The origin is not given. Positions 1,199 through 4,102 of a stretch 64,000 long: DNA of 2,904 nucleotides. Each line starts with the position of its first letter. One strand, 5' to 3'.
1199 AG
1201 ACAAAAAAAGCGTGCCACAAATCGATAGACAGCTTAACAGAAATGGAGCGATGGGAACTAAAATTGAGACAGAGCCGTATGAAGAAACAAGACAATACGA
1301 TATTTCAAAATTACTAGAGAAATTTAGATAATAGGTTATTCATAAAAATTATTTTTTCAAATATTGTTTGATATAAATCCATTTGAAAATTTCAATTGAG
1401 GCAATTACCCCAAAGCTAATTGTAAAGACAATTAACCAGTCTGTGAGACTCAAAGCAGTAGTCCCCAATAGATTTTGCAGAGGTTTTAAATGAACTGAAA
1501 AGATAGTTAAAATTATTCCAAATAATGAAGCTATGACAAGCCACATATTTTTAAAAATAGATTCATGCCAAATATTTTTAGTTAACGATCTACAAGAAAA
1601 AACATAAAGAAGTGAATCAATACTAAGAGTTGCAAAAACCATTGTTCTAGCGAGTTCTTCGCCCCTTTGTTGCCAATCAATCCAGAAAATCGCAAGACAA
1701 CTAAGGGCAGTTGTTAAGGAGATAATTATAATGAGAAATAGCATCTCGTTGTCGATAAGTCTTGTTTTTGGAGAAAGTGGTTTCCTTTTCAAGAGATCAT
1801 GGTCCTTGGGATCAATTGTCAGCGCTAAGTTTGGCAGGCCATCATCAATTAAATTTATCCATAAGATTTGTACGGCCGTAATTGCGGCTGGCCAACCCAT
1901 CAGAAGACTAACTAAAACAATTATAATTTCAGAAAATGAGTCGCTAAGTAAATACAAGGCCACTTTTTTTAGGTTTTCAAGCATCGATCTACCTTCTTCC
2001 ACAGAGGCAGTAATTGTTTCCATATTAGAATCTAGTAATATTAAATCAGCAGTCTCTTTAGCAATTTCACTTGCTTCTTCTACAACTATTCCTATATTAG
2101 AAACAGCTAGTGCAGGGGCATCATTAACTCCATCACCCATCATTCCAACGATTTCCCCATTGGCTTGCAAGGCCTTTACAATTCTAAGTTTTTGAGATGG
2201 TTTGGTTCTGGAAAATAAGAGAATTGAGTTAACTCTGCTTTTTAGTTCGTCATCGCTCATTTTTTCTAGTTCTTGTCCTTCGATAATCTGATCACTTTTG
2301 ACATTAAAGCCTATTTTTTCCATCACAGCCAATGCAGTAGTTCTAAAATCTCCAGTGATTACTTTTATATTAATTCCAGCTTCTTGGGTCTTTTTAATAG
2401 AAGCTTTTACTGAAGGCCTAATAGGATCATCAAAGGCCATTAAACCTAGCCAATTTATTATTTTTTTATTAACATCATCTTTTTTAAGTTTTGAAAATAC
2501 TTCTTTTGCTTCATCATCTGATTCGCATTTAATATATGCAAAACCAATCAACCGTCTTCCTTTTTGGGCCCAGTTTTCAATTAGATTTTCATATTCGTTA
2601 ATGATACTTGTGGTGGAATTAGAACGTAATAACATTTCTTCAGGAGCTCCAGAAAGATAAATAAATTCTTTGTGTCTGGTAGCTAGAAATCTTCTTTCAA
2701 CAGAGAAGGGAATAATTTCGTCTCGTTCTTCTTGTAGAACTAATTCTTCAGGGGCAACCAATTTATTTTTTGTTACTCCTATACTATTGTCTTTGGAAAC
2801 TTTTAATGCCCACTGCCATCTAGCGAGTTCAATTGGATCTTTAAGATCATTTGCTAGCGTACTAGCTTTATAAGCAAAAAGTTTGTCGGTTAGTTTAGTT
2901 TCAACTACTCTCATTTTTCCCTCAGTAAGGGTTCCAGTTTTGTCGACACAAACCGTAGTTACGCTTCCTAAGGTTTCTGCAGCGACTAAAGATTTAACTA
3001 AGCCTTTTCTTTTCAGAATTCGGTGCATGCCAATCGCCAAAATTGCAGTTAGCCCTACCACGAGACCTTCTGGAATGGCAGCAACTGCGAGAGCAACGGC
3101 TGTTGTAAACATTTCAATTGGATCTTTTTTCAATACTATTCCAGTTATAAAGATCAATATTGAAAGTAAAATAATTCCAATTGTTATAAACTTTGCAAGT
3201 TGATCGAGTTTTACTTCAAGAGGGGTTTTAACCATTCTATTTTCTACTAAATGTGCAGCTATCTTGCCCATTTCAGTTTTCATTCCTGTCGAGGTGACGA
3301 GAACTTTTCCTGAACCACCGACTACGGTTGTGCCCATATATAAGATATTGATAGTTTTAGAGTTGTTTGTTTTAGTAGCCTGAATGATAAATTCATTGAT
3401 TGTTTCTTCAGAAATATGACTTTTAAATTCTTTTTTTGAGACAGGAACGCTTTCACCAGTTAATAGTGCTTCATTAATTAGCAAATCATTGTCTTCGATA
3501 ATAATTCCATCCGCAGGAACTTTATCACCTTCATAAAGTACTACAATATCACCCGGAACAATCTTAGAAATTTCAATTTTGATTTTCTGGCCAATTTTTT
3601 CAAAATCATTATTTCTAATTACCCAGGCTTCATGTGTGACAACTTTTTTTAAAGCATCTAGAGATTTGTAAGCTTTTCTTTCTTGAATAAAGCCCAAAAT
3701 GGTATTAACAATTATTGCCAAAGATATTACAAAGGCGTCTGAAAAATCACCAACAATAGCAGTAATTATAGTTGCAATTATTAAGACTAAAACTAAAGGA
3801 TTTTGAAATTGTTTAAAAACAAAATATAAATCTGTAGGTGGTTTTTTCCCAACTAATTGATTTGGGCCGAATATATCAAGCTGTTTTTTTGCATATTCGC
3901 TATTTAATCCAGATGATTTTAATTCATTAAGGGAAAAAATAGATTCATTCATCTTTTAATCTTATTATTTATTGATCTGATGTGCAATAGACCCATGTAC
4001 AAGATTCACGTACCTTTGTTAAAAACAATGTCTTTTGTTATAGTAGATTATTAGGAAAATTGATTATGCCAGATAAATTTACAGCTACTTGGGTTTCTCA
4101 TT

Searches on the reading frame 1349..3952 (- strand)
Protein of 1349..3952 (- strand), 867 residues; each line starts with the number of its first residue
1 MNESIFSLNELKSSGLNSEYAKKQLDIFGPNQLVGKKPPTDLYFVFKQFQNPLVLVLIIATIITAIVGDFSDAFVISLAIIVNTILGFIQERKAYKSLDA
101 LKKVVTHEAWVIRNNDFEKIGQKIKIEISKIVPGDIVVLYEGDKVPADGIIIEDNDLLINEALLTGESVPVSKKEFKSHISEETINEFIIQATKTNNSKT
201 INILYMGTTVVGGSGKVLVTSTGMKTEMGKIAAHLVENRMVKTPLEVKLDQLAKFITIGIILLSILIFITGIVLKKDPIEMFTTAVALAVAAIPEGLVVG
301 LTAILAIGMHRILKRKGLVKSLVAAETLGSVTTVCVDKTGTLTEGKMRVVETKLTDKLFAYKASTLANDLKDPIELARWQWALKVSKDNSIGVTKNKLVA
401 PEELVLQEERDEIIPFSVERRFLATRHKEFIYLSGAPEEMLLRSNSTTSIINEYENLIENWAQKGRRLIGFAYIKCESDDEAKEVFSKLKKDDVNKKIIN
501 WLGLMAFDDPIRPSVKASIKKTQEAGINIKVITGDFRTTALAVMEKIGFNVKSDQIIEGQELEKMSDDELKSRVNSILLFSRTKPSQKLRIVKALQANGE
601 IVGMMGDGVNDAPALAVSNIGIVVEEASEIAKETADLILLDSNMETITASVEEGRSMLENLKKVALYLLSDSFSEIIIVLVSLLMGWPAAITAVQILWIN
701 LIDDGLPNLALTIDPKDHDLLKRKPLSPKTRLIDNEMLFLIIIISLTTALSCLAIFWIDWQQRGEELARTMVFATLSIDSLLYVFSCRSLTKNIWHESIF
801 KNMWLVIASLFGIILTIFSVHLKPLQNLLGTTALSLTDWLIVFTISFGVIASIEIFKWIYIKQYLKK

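Call 60: search_protein_families(library=pfam, proteins=[window:1349-3952:-], max_evalue=0.001)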
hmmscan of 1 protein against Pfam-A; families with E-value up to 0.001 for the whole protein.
window:1349-3952:- (867 aa): 5 families
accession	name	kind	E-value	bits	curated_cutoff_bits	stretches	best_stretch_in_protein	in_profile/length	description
PF00122.25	E1-E2_ATPase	-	3.4e-47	160.8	28.1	1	106-314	4-180/181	E1-E2 ATPase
PF00689.26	Cation_ATPase_C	-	2.8e-46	157.9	27.3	1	688-859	1-175/175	Cation transporting ATPase, C-terminus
PF00702.32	Hydrolase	-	2.1e-18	67.9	26.4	1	332-616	2-188/191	haloacid dehalogenase-like hydrolase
PF00690.31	Cation_ATPase_N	-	2.6e-12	46.7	20.4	1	9-63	11-68/69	Cation transporter/ATPase, N-terminus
PF08282.18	Hydrolase_3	-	1.9e-05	25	20.9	1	590-644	194-248/255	haloacid dehalogenase-like hydrolase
